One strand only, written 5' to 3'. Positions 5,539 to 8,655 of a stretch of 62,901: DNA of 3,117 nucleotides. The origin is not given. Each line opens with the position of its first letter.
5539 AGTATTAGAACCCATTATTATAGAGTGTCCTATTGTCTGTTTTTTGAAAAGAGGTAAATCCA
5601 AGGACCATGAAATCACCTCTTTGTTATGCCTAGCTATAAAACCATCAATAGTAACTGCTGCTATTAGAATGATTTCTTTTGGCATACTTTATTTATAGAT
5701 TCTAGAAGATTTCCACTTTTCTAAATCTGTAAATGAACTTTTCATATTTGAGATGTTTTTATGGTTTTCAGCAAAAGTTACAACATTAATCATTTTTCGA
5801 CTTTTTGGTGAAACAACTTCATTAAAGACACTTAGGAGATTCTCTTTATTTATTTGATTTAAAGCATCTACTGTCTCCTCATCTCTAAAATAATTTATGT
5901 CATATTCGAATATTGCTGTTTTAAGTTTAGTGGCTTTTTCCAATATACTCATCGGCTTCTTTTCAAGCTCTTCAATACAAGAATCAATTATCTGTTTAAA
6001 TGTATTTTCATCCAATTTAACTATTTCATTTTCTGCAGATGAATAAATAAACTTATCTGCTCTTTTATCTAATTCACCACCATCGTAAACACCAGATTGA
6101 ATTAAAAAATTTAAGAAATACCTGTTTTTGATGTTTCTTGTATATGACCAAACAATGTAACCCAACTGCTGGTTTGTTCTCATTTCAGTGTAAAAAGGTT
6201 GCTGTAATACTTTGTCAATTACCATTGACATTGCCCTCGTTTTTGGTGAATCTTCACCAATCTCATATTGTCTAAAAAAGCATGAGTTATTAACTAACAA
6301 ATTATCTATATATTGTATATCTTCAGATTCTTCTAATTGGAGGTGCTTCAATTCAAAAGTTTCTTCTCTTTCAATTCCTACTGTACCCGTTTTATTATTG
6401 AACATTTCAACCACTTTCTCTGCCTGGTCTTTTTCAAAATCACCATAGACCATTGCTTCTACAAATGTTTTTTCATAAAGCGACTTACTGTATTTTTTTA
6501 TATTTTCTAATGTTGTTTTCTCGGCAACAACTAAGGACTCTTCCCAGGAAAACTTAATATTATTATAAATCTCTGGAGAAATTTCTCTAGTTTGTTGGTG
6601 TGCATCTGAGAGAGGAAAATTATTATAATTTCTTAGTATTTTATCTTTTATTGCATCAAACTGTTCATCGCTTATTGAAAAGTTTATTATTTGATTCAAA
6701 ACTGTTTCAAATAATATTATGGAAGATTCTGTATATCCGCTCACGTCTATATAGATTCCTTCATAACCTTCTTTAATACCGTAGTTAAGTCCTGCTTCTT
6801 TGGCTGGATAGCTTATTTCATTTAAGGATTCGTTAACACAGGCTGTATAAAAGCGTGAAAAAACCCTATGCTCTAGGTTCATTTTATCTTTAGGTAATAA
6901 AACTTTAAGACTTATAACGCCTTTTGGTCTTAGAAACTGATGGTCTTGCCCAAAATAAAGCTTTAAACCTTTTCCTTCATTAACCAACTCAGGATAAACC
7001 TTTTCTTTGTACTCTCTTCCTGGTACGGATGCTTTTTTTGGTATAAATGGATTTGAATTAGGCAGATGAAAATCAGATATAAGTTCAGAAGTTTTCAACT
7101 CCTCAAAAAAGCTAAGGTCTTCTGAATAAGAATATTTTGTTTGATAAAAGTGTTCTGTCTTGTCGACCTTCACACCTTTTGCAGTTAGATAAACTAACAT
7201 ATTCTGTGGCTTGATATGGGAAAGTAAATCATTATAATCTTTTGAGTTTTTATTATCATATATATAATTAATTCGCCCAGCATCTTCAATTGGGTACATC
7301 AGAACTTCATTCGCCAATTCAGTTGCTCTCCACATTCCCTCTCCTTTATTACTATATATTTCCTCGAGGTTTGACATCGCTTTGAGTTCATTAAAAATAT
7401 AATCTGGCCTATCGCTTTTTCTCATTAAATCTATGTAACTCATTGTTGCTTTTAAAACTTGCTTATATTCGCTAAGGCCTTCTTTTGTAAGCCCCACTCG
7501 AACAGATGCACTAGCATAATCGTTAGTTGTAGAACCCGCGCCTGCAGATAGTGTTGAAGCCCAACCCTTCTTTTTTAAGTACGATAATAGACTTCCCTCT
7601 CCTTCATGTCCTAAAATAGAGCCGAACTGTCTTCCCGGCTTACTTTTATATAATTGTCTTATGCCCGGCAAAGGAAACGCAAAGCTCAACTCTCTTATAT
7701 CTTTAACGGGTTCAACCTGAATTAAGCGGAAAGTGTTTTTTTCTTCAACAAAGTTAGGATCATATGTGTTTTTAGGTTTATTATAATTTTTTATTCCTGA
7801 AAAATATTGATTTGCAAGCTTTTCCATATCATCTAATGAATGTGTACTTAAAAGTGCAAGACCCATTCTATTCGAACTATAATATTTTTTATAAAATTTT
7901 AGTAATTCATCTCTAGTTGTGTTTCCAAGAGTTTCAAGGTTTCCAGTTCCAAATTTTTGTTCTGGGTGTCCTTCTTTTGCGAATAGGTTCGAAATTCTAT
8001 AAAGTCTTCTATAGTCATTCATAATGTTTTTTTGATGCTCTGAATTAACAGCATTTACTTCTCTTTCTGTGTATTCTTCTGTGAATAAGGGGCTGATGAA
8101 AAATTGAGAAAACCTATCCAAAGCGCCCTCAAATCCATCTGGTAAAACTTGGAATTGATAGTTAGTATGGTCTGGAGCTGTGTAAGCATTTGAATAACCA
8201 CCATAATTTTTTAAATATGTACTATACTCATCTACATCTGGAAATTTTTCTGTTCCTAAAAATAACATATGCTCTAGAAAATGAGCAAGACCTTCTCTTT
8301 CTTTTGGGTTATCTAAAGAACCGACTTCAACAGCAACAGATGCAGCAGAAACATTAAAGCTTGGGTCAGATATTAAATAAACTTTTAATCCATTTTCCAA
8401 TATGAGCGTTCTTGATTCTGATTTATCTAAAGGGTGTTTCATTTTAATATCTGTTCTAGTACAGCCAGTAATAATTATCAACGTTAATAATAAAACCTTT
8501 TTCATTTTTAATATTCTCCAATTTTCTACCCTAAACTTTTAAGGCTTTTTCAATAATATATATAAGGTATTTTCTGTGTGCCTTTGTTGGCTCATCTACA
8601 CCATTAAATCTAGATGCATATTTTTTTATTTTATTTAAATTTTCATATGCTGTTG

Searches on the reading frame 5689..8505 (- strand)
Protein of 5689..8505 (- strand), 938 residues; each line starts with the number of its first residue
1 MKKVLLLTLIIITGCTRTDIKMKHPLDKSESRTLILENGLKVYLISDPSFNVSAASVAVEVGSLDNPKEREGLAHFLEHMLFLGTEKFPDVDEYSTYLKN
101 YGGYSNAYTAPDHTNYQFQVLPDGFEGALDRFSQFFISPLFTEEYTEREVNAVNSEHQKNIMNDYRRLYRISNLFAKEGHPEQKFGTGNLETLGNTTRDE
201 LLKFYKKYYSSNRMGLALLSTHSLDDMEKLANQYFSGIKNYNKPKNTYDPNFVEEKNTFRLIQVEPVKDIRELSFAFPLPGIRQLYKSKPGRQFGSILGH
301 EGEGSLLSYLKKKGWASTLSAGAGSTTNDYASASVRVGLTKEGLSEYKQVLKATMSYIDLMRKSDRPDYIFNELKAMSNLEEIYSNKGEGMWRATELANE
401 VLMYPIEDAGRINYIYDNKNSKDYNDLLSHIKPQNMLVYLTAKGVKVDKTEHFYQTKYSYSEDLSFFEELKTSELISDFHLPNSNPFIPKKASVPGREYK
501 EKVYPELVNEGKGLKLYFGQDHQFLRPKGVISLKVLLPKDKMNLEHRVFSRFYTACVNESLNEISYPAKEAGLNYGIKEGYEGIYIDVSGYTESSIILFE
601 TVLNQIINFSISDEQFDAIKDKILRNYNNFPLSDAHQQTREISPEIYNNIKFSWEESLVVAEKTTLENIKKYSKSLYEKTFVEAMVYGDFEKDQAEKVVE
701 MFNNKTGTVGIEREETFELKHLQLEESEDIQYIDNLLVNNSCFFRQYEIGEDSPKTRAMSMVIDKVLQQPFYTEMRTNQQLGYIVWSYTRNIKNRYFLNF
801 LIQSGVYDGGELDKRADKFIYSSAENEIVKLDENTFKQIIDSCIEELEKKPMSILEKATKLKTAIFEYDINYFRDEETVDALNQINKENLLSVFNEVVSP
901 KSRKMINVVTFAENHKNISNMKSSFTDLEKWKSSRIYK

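Call 81: search_protein_families(library=pfam, proteins=[window:5689-8505:-], max_evalue=0.001)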
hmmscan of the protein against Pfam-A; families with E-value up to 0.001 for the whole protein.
window:5689-8505:- (938 aa): 4 families
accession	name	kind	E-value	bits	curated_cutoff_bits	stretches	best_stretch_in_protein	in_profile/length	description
PF16187.10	Peptidase_M16_M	-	3.1e-60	204.1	29.7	1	384-658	3-282/284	Middle or third domain of peptidase_M16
PF05193.26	Peptidase_M16_C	-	8.4e-38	130.5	23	2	197-376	3-179/181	Peptidase M16 inactive domain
PF00675.25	Peptidase_M16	-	2.5e-37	128.5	22.3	1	42-170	2-140/149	Insulinase (Peptidase family M16)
PF22456.1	PqqF-like_C_4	-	3.2e-19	69.4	27.5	1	764-860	3-98/100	PQQ synthase PqqF-like, C-terminal lobe domain 4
